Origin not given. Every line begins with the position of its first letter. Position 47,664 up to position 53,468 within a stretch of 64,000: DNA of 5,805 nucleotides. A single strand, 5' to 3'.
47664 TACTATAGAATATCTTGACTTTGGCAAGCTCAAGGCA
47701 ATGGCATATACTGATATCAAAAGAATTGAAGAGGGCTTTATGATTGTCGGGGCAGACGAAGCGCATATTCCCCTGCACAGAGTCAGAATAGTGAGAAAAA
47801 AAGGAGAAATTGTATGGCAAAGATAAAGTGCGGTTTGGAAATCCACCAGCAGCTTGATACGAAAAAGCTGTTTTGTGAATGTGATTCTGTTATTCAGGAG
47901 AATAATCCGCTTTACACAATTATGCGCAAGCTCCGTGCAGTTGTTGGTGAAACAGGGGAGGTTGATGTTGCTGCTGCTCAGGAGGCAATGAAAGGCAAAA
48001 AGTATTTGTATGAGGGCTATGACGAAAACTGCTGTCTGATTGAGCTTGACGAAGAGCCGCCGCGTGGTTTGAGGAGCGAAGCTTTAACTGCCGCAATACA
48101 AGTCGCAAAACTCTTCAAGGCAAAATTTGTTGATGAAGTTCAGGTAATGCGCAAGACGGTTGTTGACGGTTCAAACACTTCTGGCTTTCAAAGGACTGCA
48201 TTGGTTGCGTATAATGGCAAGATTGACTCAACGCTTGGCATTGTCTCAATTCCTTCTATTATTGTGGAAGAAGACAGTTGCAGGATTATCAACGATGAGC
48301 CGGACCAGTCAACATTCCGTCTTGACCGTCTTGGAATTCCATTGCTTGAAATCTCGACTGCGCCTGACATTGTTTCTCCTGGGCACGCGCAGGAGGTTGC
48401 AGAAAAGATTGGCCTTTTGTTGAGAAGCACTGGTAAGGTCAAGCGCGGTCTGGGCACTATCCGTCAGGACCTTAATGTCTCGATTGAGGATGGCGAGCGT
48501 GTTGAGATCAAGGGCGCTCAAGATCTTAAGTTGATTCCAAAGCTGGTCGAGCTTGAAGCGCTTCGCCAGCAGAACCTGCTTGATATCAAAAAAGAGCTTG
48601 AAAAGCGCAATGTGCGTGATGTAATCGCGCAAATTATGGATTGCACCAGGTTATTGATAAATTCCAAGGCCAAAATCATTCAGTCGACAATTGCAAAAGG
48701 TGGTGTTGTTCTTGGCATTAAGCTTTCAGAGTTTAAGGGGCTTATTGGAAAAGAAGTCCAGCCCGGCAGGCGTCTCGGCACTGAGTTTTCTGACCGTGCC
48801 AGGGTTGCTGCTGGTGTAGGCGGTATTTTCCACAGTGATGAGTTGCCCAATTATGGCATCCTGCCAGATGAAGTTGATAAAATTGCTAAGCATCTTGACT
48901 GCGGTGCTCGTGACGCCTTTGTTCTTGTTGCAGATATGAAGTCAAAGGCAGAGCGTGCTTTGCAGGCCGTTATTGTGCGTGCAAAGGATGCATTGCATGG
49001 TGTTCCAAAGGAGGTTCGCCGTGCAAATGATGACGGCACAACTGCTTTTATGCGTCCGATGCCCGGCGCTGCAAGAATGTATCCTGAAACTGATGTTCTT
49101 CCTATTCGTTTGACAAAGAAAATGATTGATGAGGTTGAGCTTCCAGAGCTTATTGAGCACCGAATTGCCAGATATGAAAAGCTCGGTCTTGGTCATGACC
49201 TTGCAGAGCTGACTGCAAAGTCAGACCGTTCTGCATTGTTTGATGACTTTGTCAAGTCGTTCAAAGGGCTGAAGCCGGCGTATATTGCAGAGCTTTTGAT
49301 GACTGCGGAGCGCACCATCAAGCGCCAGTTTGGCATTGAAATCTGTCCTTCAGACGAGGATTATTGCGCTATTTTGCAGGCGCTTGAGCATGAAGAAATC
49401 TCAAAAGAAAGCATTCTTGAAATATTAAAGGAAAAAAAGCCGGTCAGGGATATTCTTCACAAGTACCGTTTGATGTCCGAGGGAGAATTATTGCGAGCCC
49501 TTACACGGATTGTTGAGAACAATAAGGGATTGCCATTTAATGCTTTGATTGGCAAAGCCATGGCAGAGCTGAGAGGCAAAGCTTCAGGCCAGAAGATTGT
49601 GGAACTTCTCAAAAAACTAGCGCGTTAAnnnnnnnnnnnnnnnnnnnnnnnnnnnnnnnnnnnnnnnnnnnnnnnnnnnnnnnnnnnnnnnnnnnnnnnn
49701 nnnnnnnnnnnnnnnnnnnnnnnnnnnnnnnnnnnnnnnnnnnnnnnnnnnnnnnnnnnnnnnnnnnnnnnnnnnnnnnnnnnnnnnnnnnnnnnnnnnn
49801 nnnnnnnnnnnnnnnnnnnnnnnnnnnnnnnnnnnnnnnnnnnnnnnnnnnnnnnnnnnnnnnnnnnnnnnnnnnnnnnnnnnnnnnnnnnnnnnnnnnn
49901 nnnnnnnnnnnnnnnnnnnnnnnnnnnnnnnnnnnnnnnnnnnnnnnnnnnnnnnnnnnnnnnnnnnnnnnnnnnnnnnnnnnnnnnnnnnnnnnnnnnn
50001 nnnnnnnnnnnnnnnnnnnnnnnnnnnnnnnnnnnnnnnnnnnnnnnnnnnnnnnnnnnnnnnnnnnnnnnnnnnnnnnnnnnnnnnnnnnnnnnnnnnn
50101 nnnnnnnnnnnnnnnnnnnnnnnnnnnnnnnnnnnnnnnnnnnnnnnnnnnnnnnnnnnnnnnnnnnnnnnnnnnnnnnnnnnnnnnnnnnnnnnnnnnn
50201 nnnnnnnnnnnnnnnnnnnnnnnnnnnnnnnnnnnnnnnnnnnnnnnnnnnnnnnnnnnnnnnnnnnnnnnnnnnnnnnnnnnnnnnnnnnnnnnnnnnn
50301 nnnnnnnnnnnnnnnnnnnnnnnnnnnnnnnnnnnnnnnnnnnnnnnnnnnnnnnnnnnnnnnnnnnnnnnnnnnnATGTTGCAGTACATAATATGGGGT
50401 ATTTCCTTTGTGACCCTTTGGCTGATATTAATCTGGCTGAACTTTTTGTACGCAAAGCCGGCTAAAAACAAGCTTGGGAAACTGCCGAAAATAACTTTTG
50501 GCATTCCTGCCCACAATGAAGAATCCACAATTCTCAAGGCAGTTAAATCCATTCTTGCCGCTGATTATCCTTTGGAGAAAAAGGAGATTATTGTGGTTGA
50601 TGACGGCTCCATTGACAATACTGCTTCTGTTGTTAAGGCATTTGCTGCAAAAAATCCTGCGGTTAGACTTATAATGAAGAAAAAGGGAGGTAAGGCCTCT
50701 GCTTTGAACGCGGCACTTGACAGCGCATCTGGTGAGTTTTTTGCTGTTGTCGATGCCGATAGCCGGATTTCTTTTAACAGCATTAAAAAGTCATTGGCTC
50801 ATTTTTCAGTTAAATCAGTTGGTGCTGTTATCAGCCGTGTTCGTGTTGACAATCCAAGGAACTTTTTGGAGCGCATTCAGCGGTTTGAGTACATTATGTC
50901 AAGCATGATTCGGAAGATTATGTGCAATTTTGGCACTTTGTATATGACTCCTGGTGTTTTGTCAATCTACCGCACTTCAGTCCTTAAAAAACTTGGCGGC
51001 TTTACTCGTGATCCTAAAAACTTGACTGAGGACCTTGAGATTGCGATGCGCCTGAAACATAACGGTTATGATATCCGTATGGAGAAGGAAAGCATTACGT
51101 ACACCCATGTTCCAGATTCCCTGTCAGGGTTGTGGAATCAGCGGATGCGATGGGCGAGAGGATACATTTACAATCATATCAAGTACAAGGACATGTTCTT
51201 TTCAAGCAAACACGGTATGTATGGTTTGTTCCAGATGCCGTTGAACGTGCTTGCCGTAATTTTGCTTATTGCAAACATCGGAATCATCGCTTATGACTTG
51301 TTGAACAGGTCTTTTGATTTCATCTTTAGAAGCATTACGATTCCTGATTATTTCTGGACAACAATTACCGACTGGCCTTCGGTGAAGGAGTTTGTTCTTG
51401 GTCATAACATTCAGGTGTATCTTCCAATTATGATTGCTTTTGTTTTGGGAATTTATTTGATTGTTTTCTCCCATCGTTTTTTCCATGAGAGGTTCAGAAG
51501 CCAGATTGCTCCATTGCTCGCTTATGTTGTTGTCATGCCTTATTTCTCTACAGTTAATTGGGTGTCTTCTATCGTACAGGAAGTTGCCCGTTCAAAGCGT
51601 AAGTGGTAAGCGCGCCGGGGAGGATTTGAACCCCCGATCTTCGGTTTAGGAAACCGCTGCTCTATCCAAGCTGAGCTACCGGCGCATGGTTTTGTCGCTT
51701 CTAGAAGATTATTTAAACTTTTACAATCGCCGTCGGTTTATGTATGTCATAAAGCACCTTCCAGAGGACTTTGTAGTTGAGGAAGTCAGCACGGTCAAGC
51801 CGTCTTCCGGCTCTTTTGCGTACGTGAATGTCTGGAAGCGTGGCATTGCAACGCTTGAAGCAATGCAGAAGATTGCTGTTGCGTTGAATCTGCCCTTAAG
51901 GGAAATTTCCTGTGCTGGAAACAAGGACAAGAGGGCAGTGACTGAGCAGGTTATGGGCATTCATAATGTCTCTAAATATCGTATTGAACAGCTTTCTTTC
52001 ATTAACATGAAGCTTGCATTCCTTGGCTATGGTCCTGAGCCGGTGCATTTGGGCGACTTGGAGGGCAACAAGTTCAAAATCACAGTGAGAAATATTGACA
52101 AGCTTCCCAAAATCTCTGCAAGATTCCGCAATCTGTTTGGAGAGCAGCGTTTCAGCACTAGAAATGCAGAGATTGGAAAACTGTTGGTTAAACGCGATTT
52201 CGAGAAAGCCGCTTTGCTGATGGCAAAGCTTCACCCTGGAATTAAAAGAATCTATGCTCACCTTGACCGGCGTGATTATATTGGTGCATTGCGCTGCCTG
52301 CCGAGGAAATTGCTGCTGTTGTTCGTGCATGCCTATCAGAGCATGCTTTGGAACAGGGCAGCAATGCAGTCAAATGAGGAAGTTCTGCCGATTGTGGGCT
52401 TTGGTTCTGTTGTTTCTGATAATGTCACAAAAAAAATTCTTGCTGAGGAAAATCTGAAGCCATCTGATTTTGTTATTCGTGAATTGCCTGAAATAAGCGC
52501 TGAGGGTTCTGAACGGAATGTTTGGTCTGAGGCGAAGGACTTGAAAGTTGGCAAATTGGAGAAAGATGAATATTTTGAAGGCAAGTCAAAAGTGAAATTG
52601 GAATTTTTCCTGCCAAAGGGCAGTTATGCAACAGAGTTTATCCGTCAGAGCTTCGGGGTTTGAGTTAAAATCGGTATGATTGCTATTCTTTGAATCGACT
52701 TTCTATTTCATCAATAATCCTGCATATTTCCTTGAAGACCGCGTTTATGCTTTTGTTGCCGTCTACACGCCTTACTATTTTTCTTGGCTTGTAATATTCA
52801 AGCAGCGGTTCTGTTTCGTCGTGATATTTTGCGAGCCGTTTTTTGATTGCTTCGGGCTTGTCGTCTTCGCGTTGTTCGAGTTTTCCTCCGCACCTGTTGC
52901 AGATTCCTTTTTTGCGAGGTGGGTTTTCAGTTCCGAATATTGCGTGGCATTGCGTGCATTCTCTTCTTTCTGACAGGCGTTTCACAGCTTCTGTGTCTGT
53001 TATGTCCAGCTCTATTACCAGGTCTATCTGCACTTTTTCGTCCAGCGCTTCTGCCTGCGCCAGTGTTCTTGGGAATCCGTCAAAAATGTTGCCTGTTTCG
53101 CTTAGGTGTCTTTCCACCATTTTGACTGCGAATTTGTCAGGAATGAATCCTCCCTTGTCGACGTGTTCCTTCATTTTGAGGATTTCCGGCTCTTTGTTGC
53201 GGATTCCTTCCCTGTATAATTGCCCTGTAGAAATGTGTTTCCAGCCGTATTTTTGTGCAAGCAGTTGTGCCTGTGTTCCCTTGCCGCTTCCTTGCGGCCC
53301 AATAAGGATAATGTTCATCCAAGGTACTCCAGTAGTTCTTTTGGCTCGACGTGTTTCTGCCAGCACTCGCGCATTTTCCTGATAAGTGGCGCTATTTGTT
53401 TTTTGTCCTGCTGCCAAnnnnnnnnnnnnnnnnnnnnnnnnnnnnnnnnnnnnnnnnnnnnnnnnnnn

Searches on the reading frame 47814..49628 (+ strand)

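Call 50: search_protein_families(library=pfam, proteins=[window:47814-49628:+], max_evalue=0.0001)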
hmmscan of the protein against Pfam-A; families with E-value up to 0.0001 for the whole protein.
window:47814-49628:+ (604 aa): 3 families
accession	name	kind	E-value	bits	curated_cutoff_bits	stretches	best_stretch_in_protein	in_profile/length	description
PF02934.20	GatB_N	-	2.1e-52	178.5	23.4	1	5-438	2-276/277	GatB/GatE catalytic domain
PF02938.19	GAD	-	7.3e-16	58.6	23.4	1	289-383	1-95/95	GAD domain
PF02637.23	GatB_Yqey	-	3.7e-05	24.1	27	1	513-601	41-146/148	GatB domain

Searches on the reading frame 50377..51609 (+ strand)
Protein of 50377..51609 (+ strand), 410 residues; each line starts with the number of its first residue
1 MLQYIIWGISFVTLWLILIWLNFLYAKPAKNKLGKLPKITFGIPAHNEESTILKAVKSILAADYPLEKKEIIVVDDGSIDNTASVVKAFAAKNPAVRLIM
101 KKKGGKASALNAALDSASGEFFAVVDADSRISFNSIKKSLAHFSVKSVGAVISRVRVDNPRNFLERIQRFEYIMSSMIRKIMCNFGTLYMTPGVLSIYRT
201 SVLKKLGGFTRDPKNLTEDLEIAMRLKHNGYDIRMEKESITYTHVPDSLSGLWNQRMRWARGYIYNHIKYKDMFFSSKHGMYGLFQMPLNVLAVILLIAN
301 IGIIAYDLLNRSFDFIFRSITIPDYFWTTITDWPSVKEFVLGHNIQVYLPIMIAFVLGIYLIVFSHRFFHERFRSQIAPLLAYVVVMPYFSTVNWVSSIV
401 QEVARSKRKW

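Call 50: search_protein_families(library=pfam, proteins=[window:50377-51609:+], max_evalue=0.0001)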
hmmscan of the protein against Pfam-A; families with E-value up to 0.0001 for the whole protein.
window:50377-51609:+ (410 aa): 6 families
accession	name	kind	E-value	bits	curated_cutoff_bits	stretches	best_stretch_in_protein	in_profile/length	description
PF00535.33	Glycos_transf_2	-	1.9e-31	109.7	23.3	1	42-206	3-167/168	Glycosyl transferase family 2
PF13641.12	Glyco_tranf_2_3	-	3.7e-29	102.8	27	1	37-262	1-230/230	Glycosyltransferase like family 2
PF13632.12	Glyco_trans_2_3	-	1.2e-20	74.7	27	1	123-303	3-182/198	Glycosyl transferase family group 2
PF13506.12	Glyco_transf_21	-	3.6e-15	56.3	21.7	1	106-261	18-174/174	Glycosyl transferase family 21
PF03142.21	Chitin_synth_2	-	4e-09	36.1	27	1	120-204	203-290/527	Chitin synthase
PF10111.15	Glyco_tranf_2_2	-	2.4e-08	34.3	27.3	1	44-249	5-222/276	Glycosyltransferase like family 2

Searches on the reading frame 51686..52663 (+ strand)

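Call 51: search_protein_families(library=pfam, proteins=[window:51686-52663:+], max_evalue=0.0001)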
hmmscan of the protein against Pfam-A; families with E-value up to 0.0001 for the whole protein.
window:51686-52663:+ (325 aa): 1 family
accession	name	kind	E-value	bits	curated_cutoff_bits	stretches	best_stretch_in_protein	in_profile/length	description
PF01142.23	TruD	-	1.1e-61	209.4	27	3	21-179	17-196/412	tRNA pseudouridine synthase D (TruD)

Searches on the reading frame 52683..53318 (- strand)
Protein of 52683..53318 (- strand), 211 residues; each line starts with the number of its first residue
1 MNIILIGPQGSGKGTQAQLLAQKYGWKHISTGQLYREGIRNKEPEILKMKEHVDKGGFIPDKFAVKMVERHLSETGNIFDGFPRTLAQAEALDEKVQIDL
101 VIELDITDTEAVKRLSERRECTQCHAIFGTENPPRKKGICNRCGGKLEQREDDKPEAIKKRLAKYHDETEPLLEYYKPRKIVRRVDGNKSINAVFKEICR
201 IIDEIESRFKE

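Call 51: search_protein_families(library=pfam, proteins=[window:52683-53318:-], max_evalue=0.0001)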
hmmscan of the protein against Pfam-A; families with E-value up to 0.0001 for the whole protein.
window:52683-53318:- (211 aa): 5 families
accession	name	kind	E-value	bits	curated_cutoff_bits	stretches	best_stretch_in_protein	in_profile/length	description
PF00406.28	ADK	-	8.3e-41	140.1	26.8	1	5-179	1-149/151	Adenylate kinase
PF13207.12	AAA_17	-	6.7e-19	69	27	1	7-120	2-124/136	AAA domain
PF05191.20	ADK_lid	-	1.1e-09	38.5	26.6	1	118-152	1-36/36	Adenylate kinase, active site lid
PF02224.24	Cytidylate_kin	-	3.7e-06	27.3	26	1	6-37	4-35/211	Cytidylate kinase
PF13238.12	AAA_18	-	7.9e-06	26.8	29.4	1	3-121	1-114/128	AAA domain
